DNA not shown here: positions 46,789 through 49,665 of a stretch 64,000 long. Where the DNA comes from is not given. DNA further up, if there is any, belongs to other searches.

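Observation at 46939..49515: Single-polypeptide, domain-permuted dihydropyrimidine-dehydrogenase-like enzyme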

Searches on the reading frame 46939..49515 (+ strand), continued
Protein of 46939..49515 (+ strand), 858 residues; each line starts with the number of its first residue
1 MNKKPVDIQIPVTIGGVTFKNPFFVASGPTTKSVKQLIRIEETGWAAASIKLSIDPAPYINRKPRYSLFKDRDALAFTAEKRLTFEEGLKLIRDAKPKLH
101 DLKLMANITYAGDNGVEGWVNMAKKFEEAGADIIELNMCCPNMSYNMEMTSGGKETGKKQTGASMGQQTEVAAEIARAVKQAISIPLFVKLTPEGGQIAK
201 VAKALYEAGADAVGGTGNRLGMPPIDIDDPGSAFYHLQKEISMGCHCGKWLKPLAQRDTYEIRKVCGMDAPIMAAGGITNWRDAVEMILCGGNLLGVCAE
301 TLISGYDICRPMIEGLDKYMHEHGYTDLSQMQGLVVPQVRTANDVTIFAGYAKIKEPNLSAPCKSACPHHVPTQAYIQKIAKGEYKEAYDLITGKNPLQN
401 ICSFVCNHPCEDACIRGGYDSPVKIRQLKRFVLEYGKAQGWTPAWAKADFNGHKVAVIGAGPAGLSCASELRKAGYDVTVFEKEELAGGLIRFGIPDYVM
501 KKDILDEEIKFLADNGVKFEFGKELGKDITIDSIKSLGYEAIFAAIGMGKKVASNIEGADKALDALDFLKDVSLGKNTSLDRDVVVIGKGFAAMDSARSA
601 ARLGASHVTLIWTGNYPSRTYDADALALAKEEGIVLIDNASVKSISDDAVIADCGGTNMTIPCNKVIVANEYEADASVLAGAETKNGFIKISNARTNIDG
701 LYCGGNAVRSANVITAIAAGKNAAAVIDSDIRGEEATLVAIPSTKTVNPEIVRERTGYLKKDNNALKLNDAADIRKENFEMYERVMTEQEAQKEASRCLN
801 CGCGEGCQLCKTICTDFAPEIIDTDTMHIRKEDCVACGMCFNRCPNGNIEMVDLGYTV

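Call 66: find_encoding_contigs(protein=P0278, flank=10000, max_places=1)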
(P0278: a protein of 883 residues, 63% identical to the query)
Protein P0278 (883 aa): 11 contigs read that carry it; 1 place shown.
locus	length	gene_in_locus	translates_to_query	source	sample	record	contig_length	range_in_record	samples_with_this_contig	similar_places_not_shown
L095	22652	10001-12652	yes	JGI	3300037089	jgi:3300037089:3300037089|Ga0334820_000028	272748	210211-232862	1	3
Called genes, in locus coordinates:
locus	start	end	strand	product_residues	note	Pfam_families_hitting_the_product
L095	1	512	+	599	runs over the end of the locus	PF07969:Amidohydro_3, PF01979:Amidohydro_1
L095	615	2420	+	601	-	PF07969:Amidohydro_3, PF01979:Amidohydro_1 (weak)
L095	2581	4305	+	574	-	PF07969:Amidohydro_3, PF01979:Amidohydro_1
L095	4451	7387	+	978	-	PF13620:CarboxypepD_reg, PF13715:CarbopepD_reg_2 (weak)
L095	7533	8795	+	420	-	PF07690:MFS_1, PF13347:MFS_2, PF00083:Sugar_tr, PF07690:MFS_1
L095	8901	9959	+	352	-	PF01408:GFO_IDH_MocA, PF22725:GFO_IDH_MocA_C3, PF02894:GFO_IDH_MocA_C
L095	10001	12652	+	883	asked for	PF01180:DHO_dh, PF14691:Fer4_20, PF00890:FAD_binding_2 (weak), PF01266:DAO (faint), PF01494:FAD_binding_3 (weak), PF07992:Pyr_redox_2, PF13450:NAD_binding_8, PF00070:Pyr_redox (weak), +2 more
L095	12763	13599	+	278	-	PF00106:adh_short, PF08659:KR (weak), PF13561:adh_short_C2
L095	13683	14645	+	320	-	PF00389:2-Hacid_dh, PF02826:2-Hacid_dh_C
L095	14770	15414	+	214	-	PF01081:Aldolase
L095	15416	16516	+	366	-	PF00294:PfkB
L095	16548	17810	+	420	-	PF01408:GFO_IDH_MocA, PF22725:GFO_IDH_MocA_C3 (weak)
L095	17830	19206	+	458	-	PF00202:Aminotran_3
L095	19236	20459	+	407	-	PF01180:DHO_dh, PF12838:Fer4_7 (faint), PF12837:Fer4_6 (faint), PF00037:Fer4 (weak)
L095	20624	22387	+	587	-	PF00135:COesterase, PF20434:BD-FAE (weak), PF07859:Abhydrolase_3 (faint)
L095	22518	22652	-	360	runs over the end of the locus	PF00294:PfkB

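Call 67: find_encoding_contigs(protein=P0371, flank=10000, max_places=1)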
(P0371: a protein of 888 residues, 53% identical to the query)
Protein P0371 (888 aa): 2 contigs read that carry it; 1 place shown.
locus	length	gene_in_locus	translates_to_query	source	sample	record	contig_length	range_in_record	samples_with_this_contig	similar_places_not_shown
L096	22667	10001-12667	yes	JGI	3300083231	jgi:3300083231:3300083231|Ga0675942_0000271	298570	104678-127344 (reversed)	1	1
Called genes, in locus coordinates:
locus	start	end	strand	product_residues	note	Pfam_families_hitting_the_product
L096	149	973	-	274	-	PF00793:DAHP_synth_1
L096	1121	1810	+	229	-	PF01902:Diphthami_syn_2_N, PF28410:Diphthami_syn_2_C (weak)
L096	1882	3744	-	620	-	PF13598:DUF4139 (faint)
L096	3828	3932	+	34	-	-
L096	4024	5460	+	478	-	PF00206:Lyase_1, PF10397:ADSL_C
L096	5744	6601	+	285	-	PF02749:QRPTase_N, PF01729:QRPTase_C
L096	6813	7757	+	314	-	PF00294:PfkB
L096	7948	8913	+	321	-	PF02729:OTCace_N, PF00185:OTCace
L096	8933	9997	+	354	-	PF01408:GFO_IDH_MocA, PF22725:GFO_IDH_MocA_C3, PF02894:GFO_IDH_MocA_C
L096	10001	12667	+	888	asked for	PF01180:DHO_dh, PF14691:Fer4_20, PF01262:AlaDh_PNT_C (faint), PF00070:Pyr_redox (faint), PF00890:FAD_binding_2 (weak), PF01266:DAO (weak), PF07992:Pyr_redox_2, PF13450:NAD_binding_8, +3 more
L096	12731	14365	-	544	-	-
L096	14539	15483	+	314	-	PF01797:Y1_Tnp (faint)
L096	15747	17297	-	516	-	PF01650:Peptidase_C13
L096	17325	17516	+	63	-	-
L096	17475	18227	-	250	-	-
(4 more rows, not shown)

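Call 68: find_encoding_contigs(protein=P0288, flank=10000, max_places=1)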
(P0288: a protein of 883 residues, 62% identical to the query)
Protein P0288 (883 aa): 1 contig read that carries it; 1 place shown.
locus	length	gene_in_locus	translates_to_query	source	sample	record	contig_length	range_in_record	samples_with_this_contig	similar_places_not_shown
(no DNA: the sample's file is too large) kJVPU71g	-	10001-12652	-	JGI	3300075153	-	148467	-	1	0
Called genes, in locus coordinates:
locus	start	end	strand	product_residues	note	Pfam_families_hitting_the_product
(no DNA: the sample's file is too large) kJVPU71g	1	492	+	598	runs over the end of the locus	PF07969:Amidohydro_3, PF01979:Amidohydro_1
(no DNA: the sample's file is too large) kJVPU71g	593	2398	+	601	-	PF07969:Amidohydro_3, PF01979:Amidohydro_1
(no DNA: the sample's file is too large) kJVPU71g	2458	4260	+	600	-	PF07969:Amidohydro_3, PF01979:Amidohydro_1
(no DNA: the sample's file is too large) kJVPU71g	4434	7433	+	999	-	PF13620:CarboxypepD_reg, PF13715:CarbopepD_reg_2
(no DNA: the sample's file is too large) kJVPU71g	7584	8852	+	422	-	PF07690:MFS_1, PF11700:ATG22 (faint), PF00083:Sugar_tr (weak), PF07690:MFS_1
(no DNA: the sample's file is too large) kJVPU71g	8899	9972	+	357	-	PF01408:GFO_IDH_MocA, PF22725:GFO_IDH_MocA_C3, PF02894:GFO_IDH_MocA_C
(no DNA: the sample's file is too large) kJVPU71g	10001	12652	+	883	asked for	PF01180:DHO_dh, PF14691:Fer4_20, PF00890:FAD_binding_2 (weak), PF01494:FAD_binding_3 (weak), PF07992:Pyr_redox_2, PF12831:FAD_oxidored (weak), PF13450:NAD_binding_8, PF00037:Fer4 (weak), +2 more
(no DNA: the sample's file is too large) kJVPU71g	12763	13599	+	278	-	PF00106:adh_short, PF08659:KR (faint), PF13561:adh_short_C2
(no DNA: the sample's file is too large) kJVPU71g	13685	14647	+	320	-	PF00389:2-Hacid_dh, PF02826:2-Hacid_dh_C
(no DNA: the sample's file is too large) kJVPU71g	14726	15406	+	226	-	PF01081:Aldolase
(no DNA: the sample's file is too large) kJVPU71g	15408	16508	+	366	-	PF00294:PfkB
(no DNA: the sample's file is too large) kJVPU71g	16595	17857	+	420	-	PF01408:GFO_IDH_MocA, PF22725:GFO_IDH_MocA_C3 (weak)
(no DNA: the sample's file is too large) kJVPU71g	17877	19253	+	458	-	PF00202:Aminotran_3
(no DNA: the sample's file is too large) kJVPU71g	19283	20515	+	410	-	PF01180:DHO_dh, PF00037:Fer4 (faint)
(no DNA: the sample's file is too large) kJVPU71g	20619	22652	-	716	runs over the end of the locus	PF20256:MoCoBD_2, PF02738:MoCoBD_1, PF20256:MoCoBD_2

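Call 69: find_encoding_contigs(protein=P0372, flank=10000, max_places=1)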
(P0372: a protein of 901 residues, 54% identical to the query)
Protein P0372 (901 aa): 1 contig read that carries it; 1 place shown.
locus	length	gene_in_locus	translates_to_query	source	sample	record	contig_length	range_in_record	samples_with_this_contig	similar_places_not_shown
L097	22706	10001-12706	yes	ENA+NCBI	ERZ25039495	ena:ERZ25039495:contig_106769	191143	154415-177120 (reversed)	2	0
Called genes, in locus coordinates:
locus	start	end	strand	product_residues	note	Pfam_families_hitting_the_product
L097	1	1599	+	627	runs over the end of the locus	-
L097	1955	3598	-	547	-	PF02837:Glyco_hydro_2_N, PF00703:Glyco_hydro_2, PF02836:Glyco_hydro_2_C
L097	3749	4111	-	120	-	-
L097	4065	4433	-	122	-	-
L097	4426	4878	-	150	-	PF02639:DUF188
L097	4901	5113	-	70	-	-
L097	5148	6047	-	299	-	PF14607:GxDLY, PF14606:Lipase_GDSL_3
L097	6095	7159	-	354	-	PF14607:GxDLY, PF14606:Lipase_GDSL_3, PF00657:Lipase_GDSL (weak), PF13472:Lipase_GDSL_2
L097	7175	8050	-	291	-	PF04909:Amidohydro_2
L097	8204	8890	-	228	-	PF01041:DegT_DnrJ_EryC1 (weak)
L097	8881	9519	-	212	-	PF01041:DegT_DnrJ_EryC1, PF01053:Cys_Met_Meta_PP (weak)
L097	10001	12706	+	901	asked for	PF01180:DHO_dh, PF01207:Dus (weak), PF14691:Fer4_20, PF01494:FAD_binding_3 (faint), PF07992:Pyr_redox_2, PF01266:DAO, PF12831:FAD_oxidored (weak), PF13450:NAD_binding_8, +3 more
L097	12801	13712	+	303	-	-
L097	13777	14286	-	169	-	PF14512:TM1586_NiRdase (faint), PF00881:Nitroreductase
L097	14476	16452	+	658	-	PF13432:TPR_16, PF14559:TPR_19, PF13424:TPR_12, PF13371:TPR_9 (weak), PF13414:TPR_11 (weak), PF07719:TPR_2 (weak), PF13432:TPR_16, PF14559:TPR_19, +11 more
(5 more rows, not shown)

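Call 70: find_encoding_contigs(protein=P0297, flank=10000, max_places=1)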
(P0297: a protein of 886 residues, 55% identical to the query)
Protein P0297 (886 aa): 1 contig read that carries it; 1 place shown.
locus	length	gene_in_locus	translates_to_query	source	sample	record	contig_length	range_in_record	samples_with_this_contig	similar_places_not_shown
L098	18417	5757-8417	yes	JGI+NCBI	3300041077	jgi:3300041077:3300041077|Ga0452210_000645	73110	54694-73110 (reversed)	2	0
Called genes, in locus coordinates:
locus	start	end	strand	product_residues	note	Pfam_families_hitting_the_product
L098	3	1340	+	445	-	PF13385:Laminin_G_3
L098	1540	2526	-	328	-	PF00389:2-Hacid_dh, PF02826:2-Hacid_dh_C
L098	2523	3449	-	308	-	PF00106:adh_short, PF08659:KR, PF13561:adh_short_C2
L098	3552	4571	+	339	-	PF02729:OTCace_N, PF00185:OTCace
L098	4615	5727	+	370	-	PF01408:GFO_IDH_MocA, PF02894:GFO_IDH_MocA_C, PF22725:GFO_IDH_MocA_C3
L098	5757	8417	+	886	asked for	PF01180:DHO_dh, PF14691:Fer4_20, PF01946:Thi4 (weak), PF00890:FAD_binding_2 (weak), PF01266:DAO (weak), PF07992:Pyr_redox_2, PF12831:FAD_oxidored (weak), PF13450:NAD_binding_8, +4 more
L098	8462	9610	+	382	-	PF00294:PfkB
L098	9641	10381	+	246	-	PF01081:Aldolase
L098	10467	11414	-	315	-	PF00532:Peripla_BP_1, PF13407:Peripla_BP_4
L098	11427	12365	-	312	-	PF02653:BPD_transp_2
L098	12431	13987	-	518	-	PF00005:ABC_tran, PF09818:ABC_ATPase (faint), PF13304:AAA_21 (faint), PF00005:ABC_tran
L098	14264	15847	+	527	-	PF07881:Fucose_iso_N1, PF07882:Fucose_iso_N2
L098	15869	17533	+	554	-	PF00370:FGGY_N, PF02782:FGGY_C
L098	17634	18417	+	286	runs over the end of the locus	PF01261:AP_endonuc_2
